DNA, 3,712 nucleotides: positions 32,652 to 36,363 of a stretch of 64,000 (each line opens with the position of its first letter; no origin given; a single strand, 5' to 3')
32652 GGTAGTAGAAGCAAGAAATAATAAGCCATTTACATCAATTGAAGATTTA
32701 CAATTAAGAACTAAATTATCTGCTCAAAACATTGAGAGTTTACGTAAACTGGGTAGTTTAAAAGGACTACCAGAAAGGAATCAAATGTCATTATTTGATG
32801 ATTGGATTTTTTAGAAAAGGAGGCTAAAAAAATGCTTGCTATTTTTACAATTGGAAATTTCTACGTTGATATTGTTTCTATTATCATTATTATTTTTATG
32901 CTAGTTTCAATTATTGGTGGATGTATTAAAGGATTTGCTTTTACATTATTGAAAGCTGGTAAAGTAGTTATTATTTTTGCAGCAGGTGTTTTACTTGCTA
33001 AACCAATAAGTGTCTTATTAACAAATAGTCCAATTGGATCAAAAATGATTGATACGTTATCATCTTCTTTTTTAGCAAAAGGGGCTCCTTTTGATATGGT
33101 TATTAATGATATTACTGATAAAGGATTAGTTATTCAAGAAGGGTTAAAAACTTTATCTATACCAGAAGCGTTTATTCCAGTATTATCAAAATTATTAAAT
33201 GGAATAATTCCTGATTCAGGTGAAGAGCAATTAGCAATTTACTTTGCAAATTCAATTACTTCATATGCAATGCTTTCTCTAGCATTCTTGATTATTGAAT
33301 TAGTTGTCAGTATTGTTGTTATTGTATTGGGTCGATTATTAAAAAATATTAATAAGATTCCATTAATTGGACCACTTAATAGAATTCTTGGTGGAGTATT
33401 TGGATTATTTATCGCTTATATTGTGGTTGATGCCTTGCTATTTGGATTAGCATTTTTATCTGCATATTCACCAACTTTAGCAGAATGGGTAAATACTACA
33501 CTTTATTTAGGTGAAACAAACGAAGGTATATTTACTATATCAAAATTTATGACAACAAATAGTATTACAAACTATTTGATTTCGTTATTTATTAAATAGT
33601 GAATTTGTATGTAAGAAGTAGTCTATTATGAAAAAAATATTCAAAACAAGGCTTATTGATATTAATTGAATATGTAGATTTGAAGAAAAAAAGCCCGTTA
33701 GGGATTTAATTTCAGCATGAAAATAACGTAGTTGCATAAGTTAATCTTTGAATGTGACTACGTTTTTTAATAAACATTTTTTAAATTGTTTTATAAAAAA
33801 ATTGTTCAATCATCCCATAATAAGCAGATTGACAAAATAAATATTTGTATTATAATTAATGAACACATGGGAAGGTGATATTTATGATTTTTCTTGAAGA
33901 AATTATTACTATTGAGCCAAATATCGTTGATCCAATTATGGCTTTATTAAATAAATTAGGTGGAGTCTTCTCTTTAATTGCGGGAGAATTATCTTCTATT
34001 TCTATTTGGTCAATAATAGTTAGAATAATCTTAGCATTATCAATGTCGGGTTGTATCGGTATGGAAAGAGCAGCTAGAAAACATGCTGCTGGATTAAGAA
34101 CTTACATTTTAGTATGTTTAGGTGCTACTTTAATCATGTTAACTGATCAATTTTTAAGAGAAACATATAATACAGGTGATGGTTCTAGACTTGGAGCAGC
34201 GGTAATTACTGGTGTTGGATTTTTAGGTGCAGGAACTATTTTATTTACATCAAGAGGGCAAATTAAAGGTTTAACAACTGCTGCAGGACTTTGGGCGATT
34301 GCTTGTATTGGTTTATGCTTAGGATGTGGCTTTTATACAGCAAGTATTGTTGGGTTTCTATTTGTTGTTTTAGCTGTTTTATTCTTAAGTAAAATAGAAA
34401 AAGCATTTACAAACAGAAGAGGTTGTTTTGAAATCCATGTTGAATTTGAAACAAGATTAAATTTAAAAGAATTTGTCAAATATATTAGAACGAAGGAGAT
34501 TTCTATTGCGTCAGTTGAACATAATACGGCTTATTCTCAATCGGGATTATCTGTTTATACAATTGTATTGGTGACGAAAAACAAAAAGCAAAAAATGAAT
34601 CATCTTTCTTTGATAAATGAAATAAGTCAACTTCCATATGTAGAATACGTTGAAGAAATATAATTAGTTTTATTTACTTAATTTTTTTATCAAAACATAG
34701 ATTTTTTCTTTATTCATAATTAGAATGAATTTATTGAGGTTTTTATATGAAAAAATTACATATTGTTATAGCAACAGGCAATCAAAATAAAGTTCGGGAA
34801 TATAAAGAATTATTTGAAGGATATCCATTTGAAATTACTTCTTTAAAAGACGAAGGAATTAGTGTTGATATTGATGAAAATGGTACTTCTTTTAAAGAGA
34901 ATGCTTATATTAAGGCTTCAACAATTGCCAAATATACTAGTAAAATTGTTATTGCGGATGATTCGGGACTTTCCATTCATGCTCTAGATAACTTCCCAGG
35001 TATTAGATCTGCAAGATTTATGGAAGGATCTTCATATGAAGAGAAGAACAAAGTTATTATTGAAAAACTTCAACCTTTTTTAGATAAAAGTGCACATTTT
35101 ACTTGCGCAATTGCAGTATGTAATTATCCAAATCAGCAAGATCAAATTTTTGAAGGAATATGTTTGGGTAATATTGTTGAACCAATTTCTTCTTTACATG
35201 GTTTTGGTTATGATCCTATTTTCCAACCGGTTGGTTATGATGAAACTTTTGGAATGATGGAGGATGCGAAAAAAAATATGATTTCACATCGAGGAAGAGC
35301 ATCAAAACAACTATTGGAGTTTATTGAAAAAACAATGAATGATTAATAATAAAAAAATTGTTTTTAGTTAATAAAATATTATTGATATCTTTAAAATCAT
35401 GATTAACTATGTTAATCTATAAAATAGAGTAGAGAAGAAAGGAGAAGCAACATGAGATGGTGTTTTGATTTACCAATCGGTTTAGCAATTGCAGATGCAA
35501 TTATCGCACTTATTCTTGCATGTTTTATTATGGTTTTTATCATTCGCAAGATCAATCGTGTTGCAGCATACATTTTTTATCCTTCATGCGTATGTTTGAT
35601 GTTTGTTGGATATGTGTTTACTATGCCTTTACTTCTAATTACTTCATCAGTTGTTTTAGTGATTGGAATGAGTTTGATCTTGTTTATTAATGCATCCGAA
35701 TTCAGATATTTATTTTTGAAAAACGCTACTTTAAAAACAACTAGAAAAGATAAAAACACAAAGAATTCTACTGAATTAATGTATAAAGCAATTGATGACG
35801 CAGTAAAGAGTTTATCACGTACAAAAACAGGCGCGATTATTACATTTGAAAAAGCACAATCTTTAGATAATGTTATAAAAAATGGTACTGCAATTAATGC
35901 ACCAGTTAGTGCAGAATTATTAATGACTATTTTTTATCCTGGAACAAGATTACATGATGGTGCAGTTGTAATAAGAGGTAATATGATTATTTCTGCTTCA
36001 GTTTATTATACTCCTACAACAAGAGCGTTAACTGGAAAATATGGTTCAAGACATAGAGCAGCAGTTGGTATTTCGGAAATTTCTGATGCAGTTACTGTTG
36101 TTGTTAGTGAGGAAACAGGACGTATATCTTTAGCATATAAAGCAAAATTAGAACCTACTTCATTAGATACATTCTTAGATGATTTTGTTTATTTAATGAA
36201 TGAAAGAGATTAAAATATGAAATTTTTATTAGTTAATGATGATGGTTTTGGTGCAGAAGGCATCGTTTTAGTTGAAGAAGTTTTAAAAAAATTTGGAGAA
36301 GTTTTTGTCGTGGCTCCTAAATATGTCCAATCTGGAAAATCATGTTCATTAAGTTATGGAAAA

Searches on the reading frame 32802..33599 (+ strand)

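Call 26: search_protein_families(library=pfam, proteins=[window:32802-33599:+], max_evalue=0.01)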
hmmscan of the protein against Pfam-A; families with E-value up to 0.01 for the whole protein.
window:32802-33599:+ (265 aa): 1 family
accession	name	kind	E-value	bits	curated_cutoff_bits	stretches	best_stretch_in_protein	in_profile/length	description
PF02674.22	Colicin_V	-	1.3e-13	51.6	29.3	1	153-232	55-132/144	Colicin V production protein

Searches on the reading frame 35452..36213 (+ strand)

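Call 26: search_protein_families(library=pfam, proteins=[window:35452-36213:+], max_evalue=0.01)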
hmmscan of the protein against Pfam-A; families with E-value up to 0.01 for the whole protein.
window:35452-36213:+ (253 aa): 2 families
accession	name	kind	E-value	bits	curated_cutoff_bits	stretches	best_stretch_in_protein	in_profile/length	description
PF02457.21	DAC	-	2.7e-38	130.7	27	1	116-232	2-118/119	DisA bacterial checkpoint controller nucleotide-binding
PF23653.1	DUF7149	-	0.0032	17.4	27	1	78-140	143-210/239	Domain of unknown function (DUF7149)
